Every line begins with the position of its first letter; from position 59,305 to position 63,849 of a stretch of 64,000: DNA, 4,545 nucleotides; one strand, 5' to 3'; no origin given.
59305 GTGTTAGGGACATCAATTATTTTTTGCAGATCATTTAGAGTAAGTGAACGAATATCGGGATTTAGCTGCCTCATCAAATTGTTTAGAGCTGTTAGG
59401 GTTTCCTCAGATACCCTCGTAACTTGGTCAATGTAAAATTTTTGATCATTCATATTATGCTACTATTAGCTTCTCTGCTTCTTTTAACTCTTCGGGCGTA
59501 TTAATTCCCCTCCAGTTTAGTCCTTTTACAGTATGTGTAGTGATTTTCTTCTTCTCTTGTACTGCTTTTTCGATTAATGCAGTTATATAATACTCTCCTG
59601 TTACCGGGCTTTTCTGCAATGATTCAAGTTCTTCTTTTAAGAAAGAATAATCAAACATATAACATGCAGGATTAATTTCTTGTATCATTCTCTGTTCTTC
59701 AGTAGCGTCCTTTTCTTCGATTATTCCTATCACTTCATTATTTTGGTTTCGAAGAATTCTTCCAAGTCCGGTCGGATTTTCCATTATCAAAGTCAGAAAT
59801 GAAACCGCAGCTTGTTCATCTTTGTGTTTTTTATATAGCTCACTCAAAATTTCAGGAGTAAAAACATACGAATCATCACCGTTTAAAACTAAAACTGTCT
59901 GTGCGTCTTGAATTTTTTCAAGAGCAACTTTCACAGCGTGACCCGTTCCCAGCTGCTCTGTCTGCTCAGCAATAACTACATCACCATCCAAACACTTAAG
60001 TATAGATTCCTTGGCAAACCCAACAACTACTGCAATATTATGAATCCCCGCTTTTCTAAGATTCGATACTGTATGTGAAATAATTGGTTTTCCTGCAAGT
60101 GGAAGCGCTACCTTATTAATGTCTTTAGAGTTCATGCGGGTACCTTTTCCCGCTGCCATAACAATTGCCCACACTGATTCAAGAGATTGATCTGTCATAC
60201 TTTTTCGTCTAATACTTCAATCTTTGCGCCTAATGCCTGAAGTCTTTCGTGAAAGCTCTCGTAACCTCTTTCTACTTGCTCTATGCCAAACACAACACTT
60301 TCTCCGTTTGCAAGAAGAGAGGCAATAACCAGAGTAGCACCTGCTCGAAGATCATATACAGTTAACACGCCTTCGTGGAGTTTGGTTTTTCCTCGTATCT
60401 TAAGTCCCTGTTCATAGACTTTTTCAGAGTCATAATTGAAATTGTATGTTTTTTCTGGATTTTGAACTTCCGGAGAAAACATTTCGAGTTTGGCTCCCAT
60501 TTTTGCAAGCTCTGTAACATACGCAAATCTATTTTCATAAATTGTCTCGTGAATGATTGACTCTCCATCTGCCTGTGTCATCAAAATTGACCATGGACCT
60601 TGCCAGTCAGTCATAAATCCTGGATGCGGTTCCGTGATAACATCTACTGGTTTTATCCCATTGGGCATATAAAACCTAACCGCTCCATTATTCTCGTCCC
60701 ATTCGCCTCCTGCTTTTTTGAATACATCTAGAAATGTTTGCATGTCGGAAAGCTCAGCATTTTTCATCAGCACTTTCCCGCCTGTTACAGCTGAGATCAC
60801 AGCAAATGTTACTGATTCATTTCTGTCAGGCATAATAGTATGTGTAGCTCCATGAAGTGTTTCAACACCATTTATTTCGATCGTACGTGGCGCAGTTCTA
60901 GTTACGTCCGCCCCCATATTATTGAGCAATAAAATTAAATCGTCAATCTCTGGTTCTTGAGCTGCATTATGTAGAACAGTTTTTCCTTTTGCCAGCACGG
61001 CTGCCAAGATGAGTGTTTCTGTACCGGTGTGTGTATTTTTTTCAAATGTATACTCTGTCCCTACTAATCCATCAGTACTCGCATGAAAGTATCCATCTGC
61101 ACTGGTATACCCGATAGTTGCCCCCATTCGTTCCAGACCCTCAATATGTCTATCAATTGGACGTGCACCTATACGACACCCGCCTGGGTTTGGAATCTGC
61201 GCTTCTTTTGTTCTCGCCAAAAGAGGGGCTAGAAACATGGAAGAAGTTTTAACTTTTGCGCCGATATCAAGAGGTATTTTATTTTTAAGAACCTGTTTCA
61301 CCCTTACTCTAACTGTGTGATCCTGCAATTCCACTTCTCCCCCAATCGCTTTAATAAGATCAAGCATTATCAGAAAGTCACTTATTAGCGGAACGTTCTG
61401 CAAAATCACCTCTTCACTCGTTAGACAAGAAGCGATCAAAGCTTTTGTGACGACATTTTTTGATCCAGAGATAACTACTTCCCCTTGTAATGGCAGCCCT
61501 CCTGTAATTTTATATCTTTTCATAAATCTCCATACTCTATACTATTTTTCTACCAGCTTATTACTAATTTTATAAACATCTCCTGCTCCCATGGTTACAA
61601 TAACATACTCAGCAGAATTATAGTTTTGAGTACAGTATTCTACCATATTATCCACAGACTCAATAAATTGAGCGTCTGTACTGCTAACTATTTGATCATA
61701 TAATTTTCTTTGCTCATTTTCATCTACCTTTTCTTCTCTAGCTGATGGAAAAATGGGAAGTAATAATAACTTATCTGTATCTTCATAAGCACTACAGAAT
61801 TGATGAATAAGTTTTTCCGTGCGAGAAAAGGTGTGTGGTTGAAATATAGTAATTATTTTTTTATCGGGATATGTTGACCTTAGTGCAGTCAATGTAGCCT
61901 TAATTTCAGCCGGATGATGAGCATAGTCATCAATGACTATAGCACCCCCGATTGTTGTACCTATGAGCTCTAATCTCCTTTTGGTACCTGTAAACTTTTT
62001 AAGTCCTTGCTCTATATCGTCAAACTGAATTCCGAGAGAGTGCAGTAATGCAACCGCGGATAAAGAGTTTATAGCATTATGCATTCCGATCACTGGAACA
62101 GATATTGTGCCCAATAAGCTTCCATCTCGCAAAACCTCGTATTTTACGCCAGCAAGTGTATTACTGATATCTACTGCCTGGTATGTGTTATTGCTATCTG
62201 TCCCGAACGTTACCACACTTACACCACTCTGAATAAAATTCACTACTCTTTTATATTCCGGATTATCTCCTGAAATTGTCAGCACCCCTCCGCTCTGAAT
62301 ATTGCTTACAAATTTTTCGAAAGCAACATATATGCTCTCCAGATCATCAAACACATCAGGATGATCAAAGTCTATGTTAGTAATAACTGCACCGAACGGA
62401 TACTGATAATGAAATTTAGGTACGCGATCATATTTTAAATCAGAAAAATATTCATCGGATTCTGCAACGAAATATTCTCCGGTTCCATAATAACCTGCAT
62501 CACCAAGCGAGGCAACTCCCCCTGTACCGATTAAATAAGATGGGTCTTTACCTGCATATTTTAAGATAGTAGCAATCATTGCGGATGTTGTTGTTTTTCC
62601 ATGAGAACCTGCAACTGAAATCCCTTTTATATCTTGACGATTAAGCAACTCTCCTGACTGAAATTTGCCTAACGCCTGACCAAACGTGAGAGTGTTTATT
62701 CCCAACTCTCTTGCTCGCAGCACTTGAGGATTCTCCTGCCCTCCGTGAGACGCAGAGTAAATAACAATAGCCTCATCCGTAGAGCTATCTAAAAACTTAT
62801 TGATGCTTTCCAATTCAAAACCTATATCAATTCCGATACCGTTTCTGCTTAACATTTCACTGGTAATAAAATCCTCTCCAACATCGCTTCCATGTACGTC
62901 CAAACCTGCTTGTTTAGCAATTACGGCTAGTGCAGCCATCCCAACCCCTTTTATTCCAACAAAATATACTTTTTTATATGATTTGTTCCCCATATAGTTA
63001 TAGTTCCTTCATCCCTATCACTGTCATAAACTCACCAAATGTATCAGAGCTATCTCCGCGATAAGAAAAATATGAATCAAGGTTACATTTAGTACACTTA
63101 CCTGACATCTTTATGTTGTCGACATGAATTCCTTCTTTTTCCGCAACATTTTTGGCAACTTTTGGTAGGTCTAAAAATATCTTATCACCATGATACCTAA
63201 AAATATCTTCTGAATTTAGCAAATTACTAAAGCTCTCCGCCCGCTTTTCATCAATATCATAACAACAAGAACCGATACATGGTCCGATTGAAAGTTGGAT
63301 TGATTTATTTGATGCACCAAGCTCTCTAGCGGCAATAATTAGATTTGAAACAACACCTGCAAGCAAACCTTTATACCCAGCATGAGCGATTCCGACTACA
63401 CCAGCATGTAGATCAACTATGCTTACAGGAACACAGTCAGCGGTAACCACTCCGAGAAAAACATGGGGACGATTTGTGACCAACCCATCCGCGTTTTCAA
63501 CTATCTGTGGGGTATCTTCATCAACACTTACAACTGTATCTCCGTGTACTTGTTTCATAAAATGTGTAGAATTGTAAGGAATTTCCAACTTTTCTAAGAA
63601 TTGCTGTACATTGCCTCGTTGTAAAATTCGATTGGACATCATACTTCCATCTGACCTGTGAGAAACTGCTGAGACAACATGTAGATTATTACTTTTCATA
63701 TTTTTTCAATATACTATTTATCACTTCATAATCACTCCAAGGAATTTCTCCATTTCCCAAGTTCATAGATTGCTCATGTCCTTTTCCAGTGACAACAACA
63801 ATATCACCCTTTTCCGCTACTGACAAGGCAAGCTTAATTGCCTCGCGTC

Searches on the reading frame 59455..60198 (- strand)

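Call 8: search_protein_families(library=pfam, proteins=[window:59455-60198:-], max_evalue=0.001)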
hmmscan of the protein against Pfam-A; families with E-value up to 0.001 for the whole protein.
window:59455-60198:- (247 aa): 4 families
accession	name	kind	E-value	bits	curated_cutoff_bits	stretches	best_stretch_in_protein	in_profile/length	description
PF00483.29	NTP_transferase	-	4.4e-26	92.4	21.2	1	11-243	2-240/245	Nucleotidyl transferase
PF12804.13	NTP_transf_3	-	2.7e-19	70.3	27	1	11-133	1-119/160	MobA-like NTP transferase domain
PF01128.25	IspD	-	2.2e-10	41.1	27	1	9-135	1-128/221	2-C-methyl-D-erythritol 4-phosphate cytidylyltransferase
PF02348.25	CTP_transf_3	-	0.00029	21.1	22.6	1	21-141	7-131/217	Cytidylyltransferase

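Call 67: search_protein_families(library=ncbifam, proteins=[window:59455-60198:-], max_evalue=0.0001)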
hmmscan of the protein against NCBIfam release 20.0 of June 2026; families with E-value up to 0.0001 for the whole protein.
window:59455-60198:- (247 aa): 48 families (the best 25 are shown)
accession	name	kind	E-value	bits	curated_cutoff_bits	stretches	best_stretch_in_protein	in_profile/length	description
NF010934.1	PRK14354.1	equivalog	2.9e-61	207.3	450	1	11-245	2-236/447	bifunctional UDP-N-acetylglucosamine diphosphorylase/glucosamine-1-phosphate N-acetyltransferase GlmU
NF010935.0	PRK14355.1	equivalog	1.8e-59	201.6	718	1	8-245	3-242/459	bifunctional UDP-N-acetylglucosamine diphosphorylase/glucosamine-1-phosphate N-acetyltransferase GlmU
TIGR01173.1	glmU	equivalog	4.4e-58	197.2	366.85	1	11-244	3-235/452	bifunctional UDP-N-acetylglucosamine diphosphorylase/glucosamine-1-phosphate N-acetyltransferase GlmU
NF010932.0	PRK14352.1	equivalog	2.8e-55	187.9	611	1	8-238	6-240/488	bifunctional UDP-N-acetylglucosamine diphosphorylase/glucosamine-1-phosphate N-acetyltransferase GlmU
NF010937.0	PRK14357.1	equivalog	2.6e-48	165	658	1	11-244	3-228/448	bifunctional UDP-N-acetylglucosamine diphosphorylase/glucosamine-1-phosphate N-acetyltransferase GlmU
NF010933.0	PRK14353.1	equivalog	1.3e-46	159.2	505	1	8-244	5-241/453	bifunctional UDP-N-acetylglucosamine diphosphorylase/glucosamine-1-phosphate N-acetyltransferase GlmU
NF010936.0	PRK14356.1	equivalog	1.7e-46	159.1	666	1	10-245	7-243/456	bifunctional UDP-N-acetylglucosamine diphosphorylase/glucosamine-1-phosphate N-acetyltransferase GlmU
NF006986.0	PRK09451.1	equivalog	3.2e-46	158.1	725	1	9-243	6-237/456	bifunctional UDP-N-acetylglucosamine diphosphorylase/glucosamine-1-phosphate N-acetyltransferase GlmU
NF010940.0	PRK14360.1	equivalog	1.1e-43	149.4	602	1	12-245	5-236/452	bifunctional UDP-N-acetylglucosamine diphosphorylase/glucosamine-1-phosphate N-acetyltransferase GlmU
NF010938.0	PRK14358.1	equivalog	1.4e-37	129.4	500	1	9-219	8-217/481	bifunctional N-acetylglucosamine-1-phosphate uridyltransferase/glucosamine-1-phosphate acetyltransferase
NF010939.0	PRK14359.1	equivalog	5.2e-36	124.2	592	1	11-245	5-233/430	bifunctional UDP-N-acetylglucosamine diphosphorylase/glucosamine-1-phosphate N-acetyltransferase GlmU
TIGR03992.1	Arch_glmU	subfamily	1.1e-33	116.7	292.1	1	11-244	3-226/393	bifunctional sugar-1-phosphate nucleotidylyltransferase/acetyltransferase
NF041313.1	UDPGP_AglF_Halo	equivalog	1.7e-25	89.9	400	1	11-244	3-233/234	UTP--glucose-1-phosphate uridylyltransferase AglF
TIGR01208.1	rmlA_long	equivalog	1.4e-24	86.6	320.25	1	11-246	2-235/353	glucose-1-phosphate thymidylyltransferase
NF052502.1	man1P_GTase_Rv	exception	3e-19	69.1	440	1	11-238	3-223/352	mannose-1-phosphate guanylyltransferase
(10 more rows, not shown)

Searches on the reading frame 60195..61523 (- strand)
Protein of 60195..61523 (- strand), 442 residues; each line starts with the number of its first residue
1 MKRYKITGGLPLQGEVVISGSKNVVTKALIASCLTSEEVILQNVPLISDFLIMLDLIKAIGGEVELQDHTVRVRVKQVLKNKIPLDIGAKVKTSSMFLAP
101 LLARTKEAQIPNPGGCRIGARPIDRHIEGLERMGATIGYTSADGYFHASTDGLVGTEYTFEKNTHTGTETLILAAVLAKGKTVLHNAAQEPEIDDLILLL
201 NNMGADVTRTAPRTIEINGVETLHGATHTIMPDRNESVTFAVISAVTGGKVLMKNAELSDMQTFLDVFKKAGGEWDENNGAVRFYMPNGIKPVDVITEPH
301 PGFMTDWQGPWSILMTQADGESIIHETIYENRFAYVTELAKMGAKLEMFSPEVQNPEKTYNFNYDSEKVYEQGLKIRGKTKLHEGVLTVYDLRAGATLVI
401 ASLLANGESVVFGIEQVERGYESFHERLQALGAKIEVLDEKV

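Call 8: search_protein_families(library=pfam, proteins=[window:60195-61523:-], max_evalue=0.001)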
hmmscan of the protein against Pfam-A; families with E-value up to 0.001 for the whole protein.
window:60195-61523:- (442 aa): 1 family
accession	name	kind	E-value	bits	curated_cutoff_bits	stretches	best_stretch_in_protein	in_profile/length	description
PF00275.25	EPSP_synthase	-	4.2e-81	273.2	22.8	1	7-428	2-417/417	EPSP synthase (3-phosphoshikimate 1-carboxyvinyltransferase)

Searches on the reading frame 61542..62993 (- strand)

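Call 8: search_protein_families(library=pfam, proteins=[window:61542-62993:-], max_evalue=0.001)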
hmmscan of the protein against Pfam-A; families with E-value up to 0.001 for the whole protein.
window:61542-62993:- (483 aa): 3 families
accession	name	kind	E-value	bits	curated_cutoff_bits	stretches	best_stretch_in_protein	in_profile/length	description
PF08245.18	Mur_ligase_M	-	4.6e-26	92.4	24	1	127-316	1-199/200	Mur ligase middle domain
PF02875.26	Mur_ligase_C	-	3.5e-19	70.3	28.4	1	339-471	1-127/127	Mur ligase, glutamate ligase domain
PF01225.30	Mur_ligase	-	6.3e-13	49.3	21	1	8-111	1-90/95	Mur ligase family, catalytic domain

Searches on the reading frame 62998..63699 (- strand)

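Call 8: search_protein_families(library=pfam, proteins=[window:62998-63699:-], max_evalue=0.001)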
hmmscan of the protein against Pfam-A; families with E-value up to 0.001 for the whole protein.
window:62998-63699:- (233 aa): 1 family
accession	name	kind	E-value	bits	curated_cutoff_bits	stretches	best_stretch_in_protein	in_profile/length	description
PF02578.20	Cu-oxidase_4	-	1.6e-52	178.7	22.9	1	29-228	30-237/238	Multi-copper polyphenol oxidoreductase laccase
